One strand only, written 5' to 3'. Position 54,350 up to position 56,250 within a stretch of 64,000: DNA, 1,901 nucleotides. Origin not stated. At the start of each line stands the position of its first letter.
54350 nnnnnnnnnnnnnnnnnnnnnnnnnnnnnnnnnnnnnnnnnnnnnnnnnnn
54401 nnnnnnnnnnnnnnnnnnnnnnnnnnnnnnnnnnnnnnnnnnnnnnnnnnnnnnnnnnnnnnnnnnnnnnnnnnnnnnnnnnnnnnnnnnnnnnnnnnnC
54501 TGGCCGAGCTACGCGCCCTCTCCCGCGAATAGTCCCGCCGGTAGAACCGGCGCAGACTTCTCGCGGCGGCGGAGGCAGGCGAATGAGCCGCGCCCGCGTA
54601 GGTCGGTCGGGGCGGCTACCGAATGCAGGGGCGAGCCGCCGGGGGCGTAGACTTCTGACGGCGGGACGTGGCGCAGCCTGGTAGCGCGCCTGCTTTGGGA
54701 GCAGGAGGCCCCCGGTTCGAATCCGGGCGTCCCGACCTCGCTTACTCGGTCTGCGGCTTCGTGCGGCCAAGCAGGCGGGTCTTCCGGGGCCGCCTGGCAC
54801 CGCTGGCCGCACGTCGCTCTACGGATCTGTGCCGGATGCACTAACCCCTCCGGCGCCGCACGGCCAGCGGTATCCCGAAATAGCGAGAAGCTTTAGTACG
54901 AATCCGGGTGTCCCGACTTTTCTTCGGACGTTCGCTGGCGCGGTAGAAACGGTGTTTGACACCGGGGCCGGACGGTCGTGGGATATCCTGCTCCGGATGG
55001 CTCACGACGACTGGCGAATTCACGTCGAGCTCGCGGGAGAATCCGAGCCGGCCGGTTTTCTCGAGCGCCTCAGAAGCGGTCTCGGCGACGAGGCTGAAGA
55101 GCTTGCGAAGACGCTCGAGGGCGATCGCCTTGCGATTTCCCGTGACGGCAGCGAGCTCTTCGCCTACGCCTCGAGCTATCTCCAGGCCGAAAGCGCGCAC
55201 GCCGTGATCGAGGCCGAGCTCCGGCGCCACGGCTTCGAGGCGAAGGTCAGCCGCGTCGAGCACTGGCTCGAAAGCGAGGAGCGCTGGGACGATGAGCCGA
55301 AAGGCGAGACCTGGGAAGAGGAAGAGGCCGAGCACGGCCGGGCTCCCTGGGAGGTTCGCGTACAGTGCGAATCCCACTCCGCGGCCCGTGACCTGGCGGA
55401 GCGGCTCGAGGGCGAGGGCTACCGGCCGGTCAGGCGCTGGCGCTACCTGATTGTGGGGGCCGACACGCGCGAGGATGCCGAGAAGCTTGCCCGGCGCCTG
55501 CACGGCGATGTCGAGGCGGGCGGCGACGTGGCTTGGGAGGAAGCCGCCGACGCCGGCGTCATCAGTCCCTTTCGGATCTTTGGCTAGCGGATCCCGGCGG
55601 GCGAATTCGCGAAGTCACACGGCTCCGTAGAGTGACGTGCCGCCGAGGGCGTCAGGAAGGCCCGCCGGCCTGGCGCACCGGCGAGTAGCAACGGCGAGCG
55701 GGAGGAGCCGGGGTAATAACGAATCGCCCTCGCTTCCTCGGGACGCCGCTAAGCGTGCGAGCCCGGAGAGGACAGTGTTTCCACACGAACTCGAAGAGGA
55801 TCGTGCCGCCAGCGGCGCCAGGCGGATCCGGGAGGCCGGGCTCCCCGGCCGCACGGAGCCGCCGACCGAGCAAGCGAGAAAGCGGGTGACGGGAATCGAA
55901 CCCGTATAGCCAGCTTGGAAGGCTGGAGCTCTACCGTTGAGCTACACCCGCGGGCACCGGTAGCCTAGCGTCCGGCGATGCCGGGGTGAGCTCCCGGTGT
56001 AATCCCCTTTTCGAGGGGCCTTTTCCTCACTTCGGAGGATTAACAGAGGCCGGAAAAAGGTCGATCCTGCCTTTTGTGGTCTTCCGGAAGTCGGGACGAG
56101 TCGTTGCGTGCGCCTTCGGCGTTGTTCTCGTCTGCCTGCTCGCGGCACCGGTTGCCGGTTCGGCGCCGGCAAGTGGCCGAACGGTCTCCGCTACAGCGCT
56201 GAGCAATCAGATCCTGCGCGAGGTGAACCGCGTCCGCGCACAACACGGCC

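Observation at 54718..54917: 19-nt duplication of the tRNA-Pro 3' end brackets a 181-bp insertion (miniature integrative element?)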

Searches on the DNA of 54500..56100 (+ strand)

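Call 12: search_rna_families(source=window, start=54500, end=56100, threshold=evalue, max_evalue=10)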
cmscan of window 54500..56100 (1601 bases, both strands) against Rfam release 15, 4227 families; matches with E-value up to 10: 8.
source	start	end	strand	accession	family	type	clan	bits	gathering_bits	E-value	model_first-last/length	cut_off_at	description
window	55881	55951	-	RF00005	tRNA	Gene; tRNA;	CL00001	73.9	29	6.7e-16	1-71/71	no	tRNA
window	54662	54735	+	RF00005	tRNA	Gene; tRNA;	CL00001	68.1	29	2.6e-14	1-71/71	no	tRNA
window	54511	54580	-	RF04080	mir-762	Gene; miRNA;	-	26.9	80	0.4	1-75/75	no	mir-762 microRNA precursor family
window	55880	55951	+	RF04354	Plastid-ycf2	Cis-reg;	-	22.4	65.7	0.1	1-75/75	no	Plastid-ycf2 5UTR RNA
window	55579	55653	-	RF02803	PyrR205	Gene; snRNA; snoRNA; HACA-box;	-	22.3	35.6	0.054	1-61/61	no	Pyrobaculum sRNA 205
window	55884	55945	-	RF00233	Tymo_tRNA-like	Cis-reg;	-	18.4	40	0.54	1-84/84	no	Tymovirus/Pomovirus/Furovirus tRNA-like 3' UTR element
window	54662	54734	+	RF01684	mascRNA-menRNA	Gene;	-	16.4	42.5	4.6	1-56/56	no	MALAT1-associated small cytoplasmic RNA/MEN beta RNA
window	55100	55209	-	RF02966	DUF3268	Gene; sRNA;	-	15.1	65.3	8.1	1-121/121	no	DUF3268 RNA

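Call 16: build_rna_model(alignment_id=A2)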
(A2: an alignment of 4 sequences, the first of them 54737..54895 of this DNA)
Model R1 built from alignment A2 (4 sequences, 163 columns); structure: RNAalifold consensus.
model positions 158; base pairs 50; branch points 1; effective number of sequences 1.03; information 0.59 bits per position. Calibrated on 0.2 Mb of random sequence (short: E-values are rough).
structure used (alignment columns):
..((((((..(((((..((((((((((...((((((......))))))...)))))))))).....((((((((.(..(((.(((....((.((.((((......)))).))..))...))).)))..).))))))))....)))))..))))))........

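Call 17: search_with_rna_model(model_id=R1, sources=[window, L001], max_evalue=10)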
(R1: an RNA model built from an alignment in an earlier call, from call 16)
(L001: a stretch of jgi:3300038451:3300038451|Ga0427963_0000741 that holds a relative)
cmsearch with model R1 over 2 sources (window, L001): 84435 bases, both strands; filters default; matches with E-value up to 10: 53.
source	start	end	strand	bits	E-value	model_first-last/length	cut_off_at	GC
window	42042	42197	+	155.4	3.4e-32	1-158/158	no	0.76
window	54737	54893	+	154.8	4.8e-32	1-158/158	no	0.68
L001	10640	10796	+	154.8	4.8e-32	1-158/158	no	0.68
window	55723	55878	-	146.9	2.5e-30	1-158/158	no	0.72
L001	11626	11781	-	146.9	2.5e-30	1-158/158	no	0.72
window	60436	60594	-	140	8.2e-29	1-158/158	no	0.77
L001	16339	16497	-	140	8.2e-29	1-158/158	no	0.77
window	59399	59557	+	31.9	4.1e-05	1-158/158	no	0.66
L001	15302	15460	+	31.9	4.1e-05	1-158/158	no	0.66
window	42020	42115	-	26.6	0.00059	1-158/158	no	0.76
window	55729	55884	+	26.6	0.0006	1-158/158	no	0.71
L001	11632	11787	+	26.6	0.0006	1-158/158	no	0.71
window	54777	54908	-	25.3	0.0012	1-158/158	no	0.67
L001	10680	10811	-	25.3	0.0012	1-158/158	no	0.67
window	60536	60579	+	21.3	0.0087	16-59/158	no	0.86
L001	16439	16482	+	21.3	0.0087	16-59/158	no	0.86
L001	15296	15454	-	13.2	0.51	1-158/158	no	0.66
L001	454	490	+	11.8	1.1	1-158/158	no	0.73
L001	14612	14705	-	10.9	1.7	1-158/158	no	0.69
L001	15157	15222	+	8.5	5.5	1-158/158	no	0.68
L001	497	542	-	8.5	5.6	1-158/158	no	0.78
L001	1201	1235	+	8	7.1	16-59/158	no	0.77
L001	552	612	-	8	7.2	1-158/158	no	0.74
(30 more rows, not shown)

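Call 35: search_with_rna_model(model_id=R1, sources=[window, L003, L004, L005, L006, L007, L008, L009, L010, L011, L012, L013, L014, L015, L016, L017, L018, L019, L020, L021, L022, L023, L024, L025, L026, L027, L028, L029, L030, L031, L032, L033, L034, L035, L036, L037, L038, L039, L040, L041, L042, L043, L044, L045, L046, L047, L048, L049, L050, L051, L052, L053, L054, L055, L056, L057, L058, L059, L060, L061, L062, L063, L064, L065, L066, L067, L068, L069, L070, L071, L072, L073, L074, L075, L076, L077, L078, L079, L080, L081, L082, L083, L084, L085, L086, L087, L088, L089, L090, L091, L092, L093, L094, L095, L096, L097, L098, L099, L100, L101], max_evalue=1e-10, make_alignment=true)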
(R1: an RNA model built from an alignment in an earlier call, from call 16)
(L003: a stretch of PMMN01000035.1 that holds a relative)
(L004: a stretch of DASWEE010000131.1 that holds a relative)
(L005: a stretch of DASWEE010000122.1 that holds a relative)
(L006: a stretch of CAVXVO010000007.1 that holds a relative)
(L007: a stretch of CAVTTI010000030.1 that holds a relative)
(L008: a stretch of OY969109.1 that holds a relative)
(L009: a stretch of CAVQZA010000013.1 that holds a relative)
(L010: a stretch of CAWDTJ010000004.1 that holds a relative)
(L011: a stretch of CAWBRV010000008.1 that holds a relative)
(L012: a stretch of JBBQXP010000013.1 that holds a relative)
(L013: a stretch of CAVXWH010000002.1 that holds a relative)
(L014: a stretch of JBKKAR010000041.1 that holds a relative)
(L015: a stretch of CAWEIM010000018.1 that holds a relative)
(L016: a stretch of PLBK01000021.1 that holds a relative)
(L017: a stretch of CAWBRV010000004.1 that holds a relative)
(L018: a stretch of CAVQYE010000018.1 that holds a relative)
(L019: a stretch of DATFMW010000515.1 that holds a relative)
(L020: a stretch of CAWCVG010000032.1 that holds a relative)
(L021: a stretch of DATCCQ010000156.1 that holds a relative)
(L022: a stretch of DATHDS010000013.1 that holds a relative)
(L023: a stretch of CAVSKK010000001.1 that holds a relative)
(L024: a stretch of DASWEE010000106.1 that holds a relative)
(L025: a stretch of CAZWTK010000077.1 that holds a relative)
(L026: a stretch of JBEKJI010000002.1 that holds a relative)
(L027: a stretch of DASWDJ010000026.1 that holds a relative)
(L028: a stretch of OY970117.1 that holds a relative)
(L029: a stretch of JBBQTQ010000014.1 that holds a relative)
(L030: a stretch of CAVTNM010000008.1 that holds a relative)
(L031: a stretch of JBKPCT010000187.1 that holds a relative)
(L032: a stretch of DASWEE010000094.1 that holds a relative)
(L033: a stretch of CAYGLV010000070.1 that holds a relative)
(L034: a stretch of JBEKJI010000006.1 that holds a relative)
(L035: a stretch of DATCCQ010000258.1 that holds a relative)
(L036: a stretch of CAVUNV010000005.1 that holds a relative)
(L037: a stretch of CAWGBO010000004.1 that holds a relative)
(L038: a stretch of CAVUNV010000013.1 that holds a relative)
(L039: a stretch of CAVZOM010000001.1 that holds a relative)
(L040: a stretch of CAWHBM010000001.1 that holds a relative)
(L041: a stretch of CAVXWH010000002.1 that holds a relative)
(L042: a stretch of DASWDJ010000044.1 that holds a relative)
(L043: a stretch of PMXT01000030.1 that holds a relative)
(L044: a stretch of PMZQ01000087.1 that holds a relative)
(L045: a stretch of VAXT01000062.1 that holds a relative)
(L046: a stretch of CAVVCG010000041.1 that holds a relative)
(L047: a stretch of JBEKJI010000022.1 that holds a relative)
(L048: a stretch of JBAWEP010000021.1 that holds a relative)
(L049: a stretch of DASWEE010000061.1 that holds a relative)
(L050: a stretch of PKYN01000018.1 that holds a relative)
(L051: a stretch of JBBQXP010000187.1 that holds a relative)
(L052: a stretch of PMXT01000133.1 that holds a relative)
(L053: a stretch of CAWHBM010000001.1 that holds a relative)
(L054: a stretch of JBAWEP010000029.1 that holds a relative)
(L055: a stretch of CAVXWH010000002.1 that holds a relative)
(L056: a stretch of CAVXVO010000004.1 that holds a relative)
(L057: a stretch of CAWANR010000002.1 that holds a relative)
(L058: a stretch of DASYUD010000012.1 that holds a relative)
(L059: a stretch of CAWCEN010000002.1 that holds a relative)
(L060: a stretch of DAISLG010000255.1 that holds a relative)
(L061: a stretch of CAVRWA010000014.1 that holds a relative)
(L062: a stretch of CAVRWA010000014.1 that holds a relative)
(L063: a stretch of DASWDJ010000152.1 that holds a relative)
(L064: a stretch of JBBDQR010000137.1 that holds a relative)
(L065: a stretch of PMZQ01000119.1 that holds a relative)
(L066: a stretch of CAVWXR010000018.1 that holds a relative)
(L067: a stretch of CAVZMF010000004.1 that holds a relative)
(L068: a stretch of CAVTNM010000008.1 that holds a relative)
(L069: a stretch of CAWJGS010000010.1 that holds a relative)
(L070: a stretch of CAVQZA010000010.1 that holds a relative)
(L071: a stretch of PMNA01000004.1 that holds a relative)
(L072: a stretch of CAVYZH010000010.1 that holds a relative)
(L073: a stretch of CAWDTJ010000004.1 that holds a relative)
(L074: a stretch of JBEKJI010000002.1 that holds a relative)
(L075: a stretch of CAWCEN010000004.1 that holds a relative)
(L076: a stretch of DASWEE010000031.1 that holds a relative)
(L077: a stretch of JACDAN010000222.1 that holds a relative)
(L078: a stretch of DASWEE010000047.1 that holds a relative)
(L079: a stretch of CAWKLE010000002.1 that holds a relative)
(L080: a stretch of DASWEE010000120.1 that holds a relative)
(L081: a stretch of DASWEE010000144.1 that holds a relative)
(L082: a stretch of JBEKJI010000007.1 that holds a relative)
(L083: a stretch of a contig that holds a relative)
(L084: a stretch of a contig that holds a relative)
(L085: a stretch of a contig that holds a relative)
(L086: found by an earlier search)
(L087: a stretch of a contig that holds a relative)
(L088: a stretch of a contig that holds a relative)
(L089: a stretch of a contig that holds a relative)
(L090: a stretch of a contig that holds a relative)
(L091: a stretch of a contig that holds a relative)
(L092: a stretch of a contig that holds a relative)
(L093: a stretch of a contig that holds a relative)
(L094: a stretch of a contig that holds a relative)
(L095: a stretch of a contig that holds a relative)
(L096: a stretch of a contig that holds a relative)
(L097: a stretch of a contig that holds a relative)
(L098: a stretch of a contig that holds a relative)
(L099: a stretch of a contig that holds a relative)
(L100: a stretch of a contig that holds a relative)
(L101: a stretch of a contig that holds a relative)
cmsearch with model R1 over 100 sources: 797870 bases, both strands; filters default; matches with E-value up to 1e-10: 111.
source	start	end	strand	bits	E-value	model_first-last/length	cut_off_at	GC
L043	1919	2076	+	159.7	3.7e-32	1-158/158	no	0.7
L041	1294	1452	+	157.9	9.1e-32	1-158/158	no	0.76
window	42042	42197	+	155.4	3.2e-31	1-158/158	no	0.76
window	54737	54893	+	154.8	4.5e-31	1-158/158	no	0.68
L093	869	1025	-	152.7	1.3e-30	1-158/158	no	0.71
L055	7729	7886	-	151.4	2.4e-30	1-158/158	no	0.76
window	55723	55878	-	146.9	2.4e-29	1-158/158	no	0.72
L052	210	366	-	146.3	3.3e-29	1-158/158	no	0.7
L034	6848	7004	+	144.4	8.3e-29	1-158/158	no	0.73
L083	7433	7588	+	142.3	2.5e-28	1-158/158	no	0.76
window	60436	60594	-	140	7.7e-28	1-158/158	no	0.77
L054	7411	7568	+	138.2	2e-27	1-158/158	no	0.76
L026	869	1024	+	136.3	4.9e-27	1-158/158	no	0.72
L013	2035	2191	-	135.7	6.9e-27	1-158/158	no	0.7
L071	632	787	-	135.4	8e-27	1-158/158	no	0.74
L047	5235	5389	-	133.7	1.9e-26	1-158/158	no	0.75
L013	1849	2007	-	129.9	1.3e-25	1-158/158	no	0.7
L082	7847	8000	+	128.7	2.3e-25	1-158/158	no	0.74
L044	3011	3166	+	127.8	3.7e-25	1-158/158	no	0.73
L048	352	505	-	126.7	6.5e-25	1-158/158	no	0.74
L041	1465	1620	+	125.5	1.2e-24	1-158/158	no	0.7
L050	5949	6103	-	124.3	2.2e-24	1-158/158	no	0.75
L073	4421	4576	+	123.8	2.8e-24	1-158/158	no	0.77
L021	2024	2180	+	122.1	6.4e-24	1-158/158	no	0.73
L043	3276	3413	-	121.6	8.4e-24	19-158/158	5'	0.75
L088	5808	5948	-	119.5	2.4e-23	1-158/158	no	0.68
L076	5520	5674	+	117.6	6.3e-23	1-158/158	no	0.74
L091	7466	7622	+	116.4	1.1e-22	1-158/158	no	0.73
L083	7601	7757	+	115.4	1.9e-22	1-158/158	no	0.73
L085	7777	7918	+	112.8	7e-22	1-158/158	no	0.69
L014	360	513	-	112.4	8.6e-22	1-158/158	no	0.72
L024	2537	2691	+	112.2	9.8e-22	1-158/158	no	0.74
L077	6809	6962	+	112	1.1e-21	1-158/158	no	0.71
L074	2553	2692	-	109.6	3.7e-21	1-158/158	no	0.69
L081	2614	2767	-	109.4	4.1e-21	1-158/158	no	0.75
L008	7760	7915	-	109.2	4.4e-21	1-158/158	no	0.74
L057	4393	4549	+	108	8.2e-21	1-158/158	no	0.76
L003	1554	1694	+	107.9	8.3e-21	1-158/158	no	0.7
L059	6797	6952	+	107.9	8.3e-21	1-158/158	no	0.73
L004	906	1060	-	105.9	2.3e-20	1-158/158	no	0.74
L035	723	877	-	105.4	3e-20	1-158/158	no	0.71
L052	391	546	-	104.9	3.9e-20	1-158/158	no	0.67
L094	4634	4789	-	104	6.1e-20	1-158/158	no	0.68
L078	1706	1861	-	103.5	7.8e-20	1-158/158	no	0.75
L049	5021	5177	-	103.4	8.1e-20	1-158/158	no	0.74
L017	4024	4179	-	103.4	8.4e-20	1-158/158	no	0.77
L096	6786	6939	-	99.9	4.7e-19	1-158/158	no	0.76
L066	4565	4720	+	99.9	4.9e-19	1-158/158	no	0.78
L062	364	519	+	99.8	5e-19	1-158/158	no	0.77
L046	2771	2926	+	99.2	6.9e-19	1-158/158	no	0.82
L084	1452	1607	+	99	7.4e-19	1-158/158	no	0.77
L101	561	712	-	97.7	1.5e-18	1-158/158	no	0.8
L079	5115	5270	-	97.7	1.5e-18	1-158/158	no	0.77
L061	3482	3637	+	97.2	1.9e-18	1-158/158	no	0.79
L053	3111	3267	+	96.6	2.6e-18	1-158/158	no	0.8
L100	6905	7061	-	96.2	3e-18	1-158/158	no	0.78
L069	6047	6199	+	93.8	1e-17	1-158/158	no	0.78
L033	3410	3565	+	93.7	1.1e-17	1-158/158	no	0.82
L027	327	483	-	93.4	1.3e-17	1-158/158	no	0.8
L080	4381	4536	+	93.4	1.3e-17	1-158/158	no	0.78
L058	3209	3365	-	93.2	1.4e-17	1-158/158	no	0.79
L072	4406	4563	+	93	1.5e-17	1-158/158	no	0.78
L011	1375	1530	-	93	1.5e-17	1-158/158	no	0.74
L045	55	211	-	92.8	1.7e-17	1-158/158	no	0.8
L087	1308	1463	+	92.6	2e-17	1-158/158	no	0.72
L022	4361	4516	+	92.1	2.5e-17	1-158/158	no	0.81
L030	5304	5459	-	91.7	3.1e-17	1-158/158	no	0.81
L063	292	448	-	91.1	4e-17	1-158/158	no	0.78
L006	3960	4113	+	90.8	4.6e-17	1-158/158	no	0.8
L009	2485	2640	-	90.5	5.6e-17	1-158/158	no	0.79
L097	6673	6828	-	90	7.1e-17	1-158/158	no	0.78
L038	4423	4578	-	89.3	9.9e-17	1-158/158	no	0.76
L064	1000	1155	-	89.3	1e-16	1-158/158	no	0.79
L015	7082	7232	-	88.9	1.2e-16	1-158/158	no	0.75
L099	1464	1622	+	88.9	1.3e-16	1-158/158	no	0.72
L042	5581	5737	-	88.6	1.4e-16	1-158/158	no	0.78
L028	537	690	+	88.5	1.5e-16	1-158/158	no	0.77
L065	5357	5494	-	88.2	1.8e-16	1-158/158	no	0.67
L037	2950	3104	+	88.2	1.8e-16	1-158/158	no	0.8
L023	5512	5670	-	87.8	2.2e-16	1-158/158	no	0.77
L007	4349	4504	-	87.1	3e-16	1-158/158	no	0.81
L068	2418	2573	-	86.9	3.3e-16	1-158/158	no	0.78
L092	5810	5970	-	86.7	3.7e-16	1-158/158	no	0.72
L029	6796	6951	-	86.5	4.2e-16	1-158/158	no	0.81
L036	829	984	-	86.4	4.3e-16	1-158/158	no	0.78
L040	4702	4855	-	84.9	9.3e-16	1-158/158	no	0.78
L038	2248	2398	-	83.4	2e-15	1-158/158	no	0.77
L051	2467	2622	-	83.1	2.3e-15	1-158/158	no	0.79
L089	1506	1661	-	82.9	2.6e-15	1-158/158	no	0.8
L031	4678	4832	-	82.7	2.9e-15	1-158/158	no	0.77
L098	5583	5737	-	82.7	2.9e-15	1-158/158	no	0.78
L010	3013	3152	+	82.2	3.6e-15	1-158/158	no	0.7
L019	3559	3713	+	82.1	3.8e-15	1-158/158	no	0.79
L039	1581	1736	+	81.7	4.8e-15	1-158/158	no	0.78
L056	2551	2703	-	80.6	8.1e-15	1-158/158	no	0.78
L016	3648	3803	+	80.3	9.4e-15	1-158/158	no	0.77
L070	6475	6630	+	80.3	9.6e-15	1-158/158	no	0.81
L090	2629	2790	-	79.2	1.6e-14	1-158/158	no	0.8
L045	7138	7294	-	77.8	3.4e-14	1-158/158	no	0.79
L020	377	529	-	77.7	3.5e-14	1-158/158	no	0.79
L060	52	207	+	77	5.2e-14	1-158/158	no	0.76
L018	7661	7813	-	76.7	5.8e-14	1-158/158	no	0.79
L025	51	202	+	76.3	7.1e-14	1-158/158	no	0.7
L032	3568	3723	+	76.3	7.2e-14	1-158/158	no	0.72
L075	6747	6903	+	72.7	4.4e-13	1-158/158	no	0.8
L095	4154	4304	-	68.7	3.4e-12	1-158/158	no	0.77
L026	1034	1186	+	67.1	7.6e-12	1-158/158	no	0.69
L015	6952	7080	-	65.4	1.8e-11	1-158/158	no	0.72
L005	2460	2606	+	63.3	4.9e-11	1-158/158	no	0.71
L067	7882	8000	-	63.1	5.6e-11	37-158/158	5'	0.73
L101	396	549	-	62.4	8e-11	1-158/158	no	0.76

Alignment A3: 111 matches aligned to the model, 212 columns, each read 5' to 3' on its own strand. Consensus structure (alignment columns), stored with it:
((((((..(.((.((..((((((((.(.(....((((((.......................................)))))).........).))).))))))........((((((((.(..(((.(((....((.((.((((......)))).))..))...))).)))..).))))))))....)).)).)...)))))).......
